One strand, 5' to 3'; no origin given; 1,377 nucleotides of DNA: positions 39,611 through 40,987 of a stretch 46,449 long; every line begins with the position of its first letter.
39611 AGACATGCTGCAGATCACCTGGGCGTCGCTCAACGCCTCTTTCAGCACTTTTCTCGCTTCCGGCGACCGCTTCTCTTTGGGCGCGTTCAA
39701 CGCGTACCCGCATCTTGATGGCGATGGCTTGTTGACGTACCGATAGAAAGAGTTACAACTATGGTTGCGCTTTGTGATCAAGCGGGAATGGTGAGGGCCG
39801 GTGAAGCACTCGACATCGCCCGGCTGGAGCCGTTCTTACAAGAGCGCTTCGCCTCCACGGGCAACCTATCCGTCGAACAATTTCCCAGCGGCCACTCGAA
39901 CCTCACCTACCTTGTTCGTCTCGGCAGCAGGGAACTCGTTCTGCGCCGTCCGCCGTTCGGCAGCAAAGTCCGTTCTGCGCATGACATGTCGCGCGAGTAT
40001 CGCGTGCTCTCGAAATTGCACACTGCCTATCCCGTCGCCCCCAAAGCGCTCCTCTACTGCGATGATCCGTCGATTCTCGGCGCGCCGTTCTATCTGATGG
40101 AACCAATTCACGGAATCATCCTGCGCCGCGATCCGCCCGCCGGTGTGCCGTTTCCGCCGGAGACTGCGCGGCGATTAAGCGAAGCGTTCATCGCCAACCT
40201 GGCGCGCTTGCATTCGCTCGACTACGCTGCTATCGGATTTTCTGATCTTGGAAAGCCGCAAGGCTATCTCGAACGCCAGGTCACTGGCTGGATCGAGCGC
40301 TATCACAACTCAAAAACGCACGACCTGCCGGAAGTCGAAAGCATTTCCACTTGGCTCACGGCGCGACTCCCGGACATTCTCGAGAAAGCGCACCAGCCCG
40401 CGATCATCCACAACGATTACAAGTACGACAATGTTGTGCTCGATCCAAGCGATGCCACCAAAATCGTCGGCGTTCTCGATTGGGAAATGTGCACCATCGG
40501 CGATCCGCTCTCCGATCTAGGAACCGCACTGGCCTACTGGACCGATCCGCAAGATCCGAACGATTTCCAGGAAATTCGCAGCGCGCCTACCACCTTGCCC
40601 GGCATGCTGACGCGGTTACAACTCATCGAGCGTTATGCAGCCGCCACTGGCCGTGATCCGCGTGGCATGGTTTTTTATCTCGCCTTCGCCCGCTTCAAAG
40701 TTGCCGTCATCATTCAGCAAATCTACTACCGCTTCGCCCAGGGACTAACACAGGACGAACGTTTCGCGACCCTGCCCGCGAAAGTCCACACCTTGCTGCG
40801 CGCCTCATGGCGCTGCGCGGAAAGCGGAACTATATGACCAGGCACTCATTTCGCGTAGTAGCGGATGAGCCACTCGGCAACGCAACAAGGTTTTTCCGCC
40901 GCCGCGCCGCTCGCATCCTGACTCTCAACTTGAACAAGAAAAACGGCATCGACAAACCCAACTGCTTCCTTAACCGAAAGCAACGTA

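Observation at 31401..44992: TetR-led 12-gene array: beta-oxidation core plus kinase, phosphatase, enone reductase, ADH, SDR and hydrolase; candidate catabolon for 4-hydroxy/4-oxo lipids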

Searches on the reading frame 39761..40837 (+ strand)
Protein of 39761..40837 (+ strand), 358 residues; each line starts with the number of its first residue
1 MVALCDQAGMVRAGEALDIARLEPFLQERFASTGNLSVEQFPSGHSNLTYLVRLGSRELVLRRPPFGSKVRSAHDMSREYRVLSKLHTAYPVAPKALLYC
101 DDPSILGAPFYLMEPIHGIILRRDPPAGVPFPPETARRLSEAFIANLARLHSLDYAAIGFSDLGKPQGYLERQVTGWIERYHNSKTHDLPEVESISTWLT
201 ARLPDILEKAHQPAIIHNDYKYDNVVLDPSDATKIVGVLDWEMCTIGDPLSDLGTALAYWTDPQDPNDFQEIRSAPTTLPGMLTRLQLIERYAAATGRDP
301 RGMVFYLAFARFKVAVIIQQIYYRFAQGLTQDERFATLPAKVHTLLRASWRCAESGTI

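Call 4: search_protein_families(library=pfam, proteins=[window:39761-40837:+])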
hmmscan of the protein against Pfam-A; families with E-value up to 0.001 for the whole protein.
window:39761-40837:+ (358 aa): 1 family
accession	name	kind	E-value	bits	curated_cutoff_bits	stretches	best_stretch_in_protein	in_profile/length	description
PF01636.29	APH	-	1.1e-52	179.6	23.2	1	38-273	2-226/239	Phosphotransferase enzyme family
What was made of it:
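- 39761..40837 (+): ACAD10/11-N-type (LvaA-type) APH-fold kinase; predicted 4-hydroxyacyl-CoA kinase. Pfam APH, 180 bits (call 4).
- On ACAD10/11-N-like (LvaA-type) 4-hydroxyacyl-CoA kinase: window 39761-40837: Pfam APH, 179.6 bits against a cut-off of 23.2 (call 4).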

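Call 7: search_protein_families(library=ncbifam, proteins=[window:39761-40837:+], max_evalue=0.00001)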
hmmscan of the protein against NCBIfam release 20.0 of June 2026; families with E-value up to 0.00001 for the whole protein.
window:39761-40837:+ (358 aa): 1 family
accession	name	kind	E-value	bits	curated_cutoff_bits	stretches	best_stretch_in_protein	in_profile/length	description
TIGR02721.1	ycfN_thiK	equivalog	7.8e-06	25.2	299.45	0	41-258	4-187/256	thiamine kinase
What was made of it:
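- On ACAD10/11-N-like (LvaA-type) 4-hydroxyacyl-CoA kinase: window 39761-40837: The only NCBIfam hit is thiamine kinase at 25 bits against a cut-off of 299 (call 7).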

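Call 10: search_solved_structures(query=window:39761-40837:+, max_evalue=0.001, show_alignments=3)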
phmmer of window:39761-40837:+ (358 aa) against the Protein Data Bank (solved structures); distinct sequences matched with E-value up to 0.001: 8.
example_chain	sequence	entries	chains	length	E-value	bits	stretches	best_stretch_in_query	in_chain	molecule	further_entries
9o56_A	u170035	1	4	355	6.1e-110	370.9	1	11-357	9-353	Aminoglycoside phosphotransferase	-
3dxp_A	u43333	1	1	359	1.4e-50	175.7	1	16-353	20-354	putative acyl-CoA dehydrogenase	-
8v3v_A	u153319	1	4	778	3.1e-49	171.2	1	17-337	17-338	Acyl-Coenzyme A dehydrogenase family, member 11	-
8v3u_A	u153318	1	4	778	4e-48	167.6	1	17-337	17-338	Acyl-Coenzyme A dehydrogenase family, member 11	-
9fsg_A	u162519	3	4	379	1.8e-10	43.7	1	91-327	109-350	Aminoglycoside phosphotransferase-like protein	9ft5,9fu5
3ats_A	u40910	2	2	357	4e-10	42.6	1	94-299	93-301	Putative uncharacterized protein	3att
4dta_A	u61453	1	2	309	0.0003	23.2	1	61-253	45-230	APH(2'')-Id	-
3n4v_A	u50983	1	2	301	0.00086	21.7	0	69-253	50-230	APH(2'')-Id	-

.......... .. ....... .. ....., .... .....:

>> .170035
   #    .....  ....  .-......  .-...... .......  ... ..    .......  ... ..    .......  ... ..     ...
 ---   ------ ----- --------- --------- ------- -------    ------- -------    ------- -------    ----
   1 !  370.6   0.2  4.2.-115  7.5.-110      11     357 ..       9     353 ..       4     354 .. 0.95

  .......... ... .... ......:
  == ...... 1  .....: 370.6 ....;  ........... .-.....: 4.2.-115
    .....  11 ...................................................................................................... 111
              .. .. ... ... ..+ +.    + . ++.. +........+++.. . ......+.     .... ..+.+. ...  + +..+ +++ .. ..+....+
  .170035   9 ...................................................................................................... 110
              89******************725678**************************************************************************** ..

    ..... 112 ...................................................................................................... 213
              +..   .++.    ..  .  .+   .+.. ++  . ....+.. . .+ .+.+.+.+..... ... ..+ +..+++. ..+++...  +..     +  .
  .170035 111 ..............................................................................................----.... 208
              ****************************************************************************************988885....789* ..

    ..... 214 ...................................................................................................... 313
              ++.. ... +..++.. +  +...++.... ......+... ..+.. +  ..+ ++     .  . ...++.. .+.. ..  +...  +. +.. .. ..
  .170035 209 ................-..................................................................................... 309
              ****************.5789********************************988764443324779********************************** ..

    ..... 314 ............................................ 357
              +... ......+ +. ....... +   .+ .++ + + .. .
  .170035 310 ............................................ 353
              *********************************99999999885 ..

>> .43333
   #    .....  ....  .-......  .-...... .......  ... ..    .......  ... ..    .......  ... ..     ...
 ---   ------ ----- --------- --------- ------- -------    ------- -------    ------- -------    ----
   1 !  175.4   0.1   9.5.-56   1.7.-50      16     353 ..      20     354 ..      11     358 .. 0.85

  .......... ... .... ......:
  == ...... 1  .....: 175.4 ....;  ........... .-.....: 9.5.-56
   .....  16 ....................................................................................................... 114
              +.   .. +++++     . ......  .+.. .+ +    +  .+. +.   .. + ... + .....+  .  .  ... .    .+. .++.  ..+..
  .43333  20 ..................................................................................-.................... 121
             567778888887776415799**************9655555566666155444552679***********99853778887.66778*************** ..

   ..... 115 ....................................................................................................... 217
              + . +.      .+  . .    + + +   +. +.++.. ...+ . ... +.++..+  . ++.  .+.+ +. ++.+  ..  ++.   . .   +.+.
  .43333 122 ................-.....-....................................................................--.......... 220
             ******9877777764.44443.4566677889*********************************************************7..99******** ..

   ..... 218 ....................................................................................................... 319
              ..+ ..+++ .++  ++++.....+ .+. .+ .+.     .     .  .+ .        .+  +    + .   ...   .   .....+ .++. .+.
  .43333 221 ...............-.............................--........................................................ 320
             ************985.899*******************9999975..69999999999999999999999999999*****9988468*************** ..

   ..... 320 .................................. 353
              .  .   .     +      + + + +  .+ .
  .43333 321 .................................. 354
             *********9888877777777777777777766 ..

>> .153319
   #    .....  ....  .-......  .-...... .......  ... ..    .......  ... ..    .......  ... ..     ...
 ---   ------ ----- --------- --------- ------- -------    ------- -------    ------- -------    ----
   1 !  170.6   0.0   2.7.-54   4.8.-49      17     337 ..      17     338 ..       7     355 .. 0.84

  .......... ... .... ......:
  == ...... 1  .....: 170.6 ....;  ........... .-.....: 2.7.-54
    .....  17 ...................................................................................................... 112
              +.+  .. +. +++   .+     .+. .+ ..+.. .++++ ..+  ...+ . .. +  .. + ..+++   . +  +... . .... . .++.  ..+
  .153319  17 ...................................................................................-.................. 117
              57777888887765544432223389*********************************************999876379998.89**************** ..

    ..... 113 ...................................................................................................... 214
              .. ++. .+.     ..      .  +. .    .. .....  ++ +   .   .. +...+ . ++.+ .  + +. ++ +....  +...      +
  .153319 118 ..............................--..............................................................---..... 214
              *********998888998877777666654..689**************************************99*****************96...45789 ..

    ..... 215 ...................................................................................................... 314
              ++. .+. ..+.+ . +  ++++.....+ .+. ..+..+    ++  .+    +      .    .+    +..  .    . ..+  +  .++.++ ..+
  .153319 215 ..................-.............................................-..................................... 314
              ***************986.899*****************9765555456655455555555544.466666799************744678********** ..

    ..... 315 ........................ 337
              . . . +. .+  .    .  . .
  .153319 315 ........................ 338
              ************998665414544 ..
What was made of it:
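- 39761..40837 (+): PDB matches: 9o56 at 6e-110, 3dxp at 1e-50, mouse ACAD11 at 3e-49; the next APH families are at 1e-10 or weaker (call 10).
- On ACAD10/11-N-like (LvaA-type) 4-hydroxyacyl-CoA kinase: window 39761-40837: The next matches are 1.8e-10 and 4e-10, and APH(2'') is at 3e-4 (call 10).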

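Call 19: find_related_loci(query=window:39761-40837:+, collection=genome_contigs, flank=10000)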
Query window:39761-40837:+ (358 aa) in genome_contigs; peptide patterns used: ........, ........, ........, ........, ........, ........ (x = any residue, [..] = any of these).
600 stretches matched a pattern (row limit reached: there are more); 591 encode a relative of the query (tblastn E <= 1e-3); the best 80 are kept; 80 distinct loci.
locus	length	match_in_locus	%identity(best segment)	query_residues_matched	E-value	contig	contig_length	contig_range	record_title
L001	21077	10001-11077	80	1-358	0e+0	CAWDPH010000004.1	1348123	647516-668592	MAG: uncultured Acidobacteriaceae bacterium isolate MFD09222.bin.1.150 genome assembly, contig: contig_42440, whole geno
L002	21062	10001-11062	80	1-358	0e+0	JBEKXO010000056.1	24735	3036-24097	MAG: Terriglobales bacterium isolate SPRUCE 653 SPRUCE_653_56, whole genome shotgun sequence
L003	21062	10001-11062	81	1-358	0e+0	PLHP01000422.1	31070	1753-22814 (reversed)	MAG: Acidobacteriaceae bacterium isolate bog_207 73.20110800_S1M.73_contig_2091, whole genome shotgun sequence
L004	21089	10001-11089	80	1-358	0e+0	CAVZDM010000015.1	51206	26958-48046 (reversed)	MAG: uncultured Acidobacteriaceae bacterium isolate MFD09222.bin.3.28 genome assembly, contig: contig_124011, whole geno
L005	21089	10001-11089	79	1-358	0e+0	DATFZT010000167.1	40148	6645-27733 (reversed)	MAG TPA_asm: Terriglobales bacterium isolate SMAG_U9576 k141_561146, whole genome shotgun sequence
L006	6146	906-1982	79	1-358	0e+0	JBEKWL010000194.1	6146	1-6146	MAG: Terriglobales bacterium isolate SPRUCE 627 SPRUCE_627_194, whole genome shotgun sequence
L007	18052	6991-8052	75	1-358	0e+0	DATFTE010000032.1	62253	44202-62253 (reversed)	MAG TPA_asm: Terriglobales bacterium isolate SMAG_U9402 k141_4180530, whole genome shotgun sequence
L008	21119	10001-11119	73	1-358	0e+0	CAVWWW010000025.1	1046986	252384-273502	MAG: uncultured Acidobacteriaceae bacterium isolate MFD03399.bin.1.134 genome assembly, contig: contig_9106, whole genom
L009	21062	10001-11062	73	1-358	1e-180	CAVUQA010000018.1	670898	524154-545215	MAG: uncultured Acidobacteriota bacterium isolate MFD06092.bin.2.148 genome assembly, contig: contig_80381, whole genome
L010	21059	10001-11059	72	1-357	1e-176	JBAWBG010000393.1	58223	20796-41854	MAG: Candidatus Sulfotelmatobacter sp. isolate MFD09399_ilm_asm_bin10 k127_186788, whole genome shotgun sequence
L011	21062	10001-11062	69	1-358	2e-169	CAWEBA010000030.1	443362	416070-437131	MAG: uncultured Acidobacteriaceae bacterium isolate MFD04463.bin.2.220 genome assembly, contig: contig_8, whole genome s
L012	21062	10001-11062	69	1-358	5e-166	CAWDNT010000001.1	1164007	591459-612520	MAG: uncultured Acidobacteriaceae bacterium isolate MFD03399.bin.1.51 genome assembly, contig: contig_10666, whole genom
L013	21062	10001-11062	68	1-358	1e-165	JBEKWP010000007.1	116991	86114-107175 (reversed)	MAG: Candidatus Sulfotelmatobacter sp. isolate SPRUCE 630 SPRUCE_630_7, whole genome shotgun sequence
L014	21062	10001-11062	69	1-358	3e-165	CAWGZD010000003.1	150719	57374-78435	MAG: uncultured Acidobacteriaceae bacterium isolate MFD01716.bin.1.177 genome assembly, contig: contig_41120, whole geno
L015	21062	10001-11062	68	1-358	7e-165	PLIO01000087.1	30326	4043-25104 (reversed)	MAG: Acidobacteriaceae bacterium isolate palsa_199 73.20110800_P3S.9_contig_5471, whole genome shotgun sequence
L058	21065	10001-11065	62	1-358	3e-150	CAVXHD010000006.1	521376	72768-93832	MAG: uncultured Acidobacteriota bacterium isolate MFD04463.bin.1.197 genome assembly, contig: contig_47963, whole genome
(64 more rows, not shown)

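Call 24: search_protein_families(library=pfam, proteins=[L058:28-765:+, L058:3442-4629:+, L058:4641-5744:+, L058:11654-13018:-, L058:12879-13751:-, L058:13806-14639:+, L058:15317-16582:-, L003:3448-4635:+, L003:4487-5755:+, L003:13288-14385:+])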
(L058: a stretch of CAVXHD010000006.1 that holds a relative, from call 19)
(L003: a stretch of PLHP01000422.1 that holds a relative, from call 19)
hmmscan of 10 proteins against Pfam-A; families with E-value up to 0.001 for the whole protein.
L058:28-765:+ (245 aa): 1 family
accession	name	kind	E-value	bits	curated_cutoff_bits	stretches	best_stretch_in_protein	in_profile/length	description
PF25183.1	OMP_b-brl_4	-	2.1e-31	109.6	30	2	7-130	593-731/838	Outer membrane beta barrel domain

L058:3442-4629:+ (395 aa): 3 families
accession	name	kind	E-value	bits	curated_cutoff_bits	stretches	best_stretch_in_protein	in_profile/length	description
PF00441.29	Acyl-CoA_dh_1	-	1.1e-29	104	22.4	1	232-387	1-148/150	Acyl-CoA dehydrogenase, C-terminal domain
PF02771.21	Acyl-CoA_dh_N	-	3.6e-21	76.1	22.9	1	6-122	1-113/113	Acyl-CoA dehydrogenase, N-terminal domain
PF02770.24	Acyl-CoA_dh_M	-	9.9e-18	64.6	33.3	1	126-220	1-97/97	Acyl-CoA dehydrogenase, middle domain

L058:4641-5744:+ (367 aa): 3 families
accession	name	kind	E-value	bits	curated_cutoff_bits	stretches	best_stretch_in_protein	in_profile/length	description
PF00441.29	Acyl-CoA_dh_1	-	2.2e-35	122.5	22.4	1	216-354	10-147/150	Acyl-CoA dehydrogenase, C-terminal domain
PF02771.21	Acyl-CoA_dh_N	-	2.9e-21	76.4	22.9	1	6-118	1-113/113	Acyl-CoA dehydrogenase, N-terminal domain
PF08028.16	Acyl-CoA_dh_2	-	4.4e-06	27.4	22.7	1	224-337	3-125/134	Acyl-CoA dehydrogenase, C-terminal domain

L058:11654-13018:- (454 aa): 4 families
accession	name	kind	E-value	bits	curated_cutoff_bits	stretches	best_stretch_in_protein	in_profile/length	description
PF00441.29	Acyl-CoA_dh_1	-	6.4e-35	120.9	22.4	1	294-443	1-148/150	Acyl-CoA dehydrogenase, C-terminal domain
PF02770.24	Acyl-CoA_dh_M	-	1.9e-20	73.2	33.3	1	181-282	1-97/97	Acyl-CoA dehydrogenase, middle domain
PF02771.21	Acyl-CoA_dh_N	-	1.7e-13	51.3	22.9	1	59-177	4-113/113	Acyl-CoA dehydrogenase, N-terminal domain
PF08028.16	Acyl-CoA_dh_2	-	2.2e-11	44.6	22.7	1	310-416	2-116/134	Acyl-CoA dehydrogenase, C-terminal domain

L058:12879-13751:- (290 aa): 2 families
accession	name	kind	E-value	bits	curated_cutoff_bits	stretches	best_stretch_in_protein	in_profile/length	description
PF00378.25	ECH_1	-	2.9e-54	184.5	27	1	27-289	5-250/251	Enoyl-CoA hydratase/isomerase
PF16113.10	ECH_2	-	5.3e-35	121.9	27.2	1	29-219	2-179/335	Enoyl-CoA hydratase/isomerase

L058:13806-14639:+ (277 aa): 6 families
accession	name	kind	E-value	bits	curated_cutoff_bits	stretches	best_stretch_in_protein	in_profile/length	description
PF00561.26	Abhydrolase_1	-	2.6e-30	106.3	25.8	1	30-250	2-239/245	alpha/beta hydrolase fold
PF12146.15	Hydrolase_4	-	1.2e-21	77.6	27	1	54-251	31-234/239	Serine aminopeptidase, S33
PF12697.13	Abhydrolase_6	-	5.5e-19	70.1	26.3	1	36-256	6-211/217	Alpha/beta hydrolase family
PF03096.20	Ndr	-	0.00015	21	23.3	1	76-128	81-133/283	Ndr family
PF00975.26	Thioesterase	-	0.00028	21.6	26.4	1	69-119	40-91/226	Thioesterase domain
PF00326.27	Peptidase_S9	-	0.00033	20.6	22.6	0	193-270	125-209/213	Prolyl oligopeptidase family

L058:15317-16582:- (421 aa): 0 families

L003:3448-4635:+ (395 aa): 3 families
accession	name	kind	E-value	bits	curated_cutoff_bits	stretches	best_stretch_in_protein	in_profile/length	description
PF00441.29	Acyl-CoA_dh_1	-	2e-30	106.4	22.4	1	232-387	1-148/150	Acyl-CoA dehydrogenase, C-terminal domain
PF02770.24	Acyl-CoA_dh_M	-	7.7e-21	74.5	33.3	1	126-220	1-97/97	Acyl-CoA dehydrogenase, middle domain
PF02771.21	Acyl-CoA_dh_N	-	2.4e-19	70.2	22.9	1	6-121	1-112/113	Acyl-CoA dehydrogenase, N-terminal domain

L003:4487-5755:+ (422 aa): 3 families
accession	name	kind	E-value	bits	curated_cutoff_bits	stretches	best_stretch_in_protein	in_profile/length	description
PF00441.29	Acyl-CoA_dh_1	-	1.9e-34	119.4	22.4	1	273-409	13-148/150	Acyl-CoA dehydrogenase, C-terminal domain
PF02771.21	Acyl-CoA_dh_N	-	1.2e-26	93.7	22.9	1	59-171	1-113/113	Acyl-CoA dehydrogenase, N-terminal domain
PF08028.16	Acyl-CoA_dh_2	-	1.2e-05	26.1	22.7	1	278-391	3-125/134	Acyl-CoA dehydrogenase, C-terminal domain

L003:13288-14385:+ (365 aa): 3 families
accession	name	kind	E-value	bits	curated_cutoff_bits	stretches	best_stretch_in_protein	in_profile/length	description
PF16884.10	ADH_N_2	-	3.6e-36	123.8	31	1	38-144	2-108/108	N-terminal domain of oxidoreductase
PF00107.32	ADH_zinc_N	-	3.2e-19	69.6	31.8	1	194-318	6-123/129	Zinc-binding dehydrogenase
PF13602.12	ADH_zinc_N_2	-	8.9e-12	46.5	27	1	222-361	1-133/134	Zinc-binding dehydrogenase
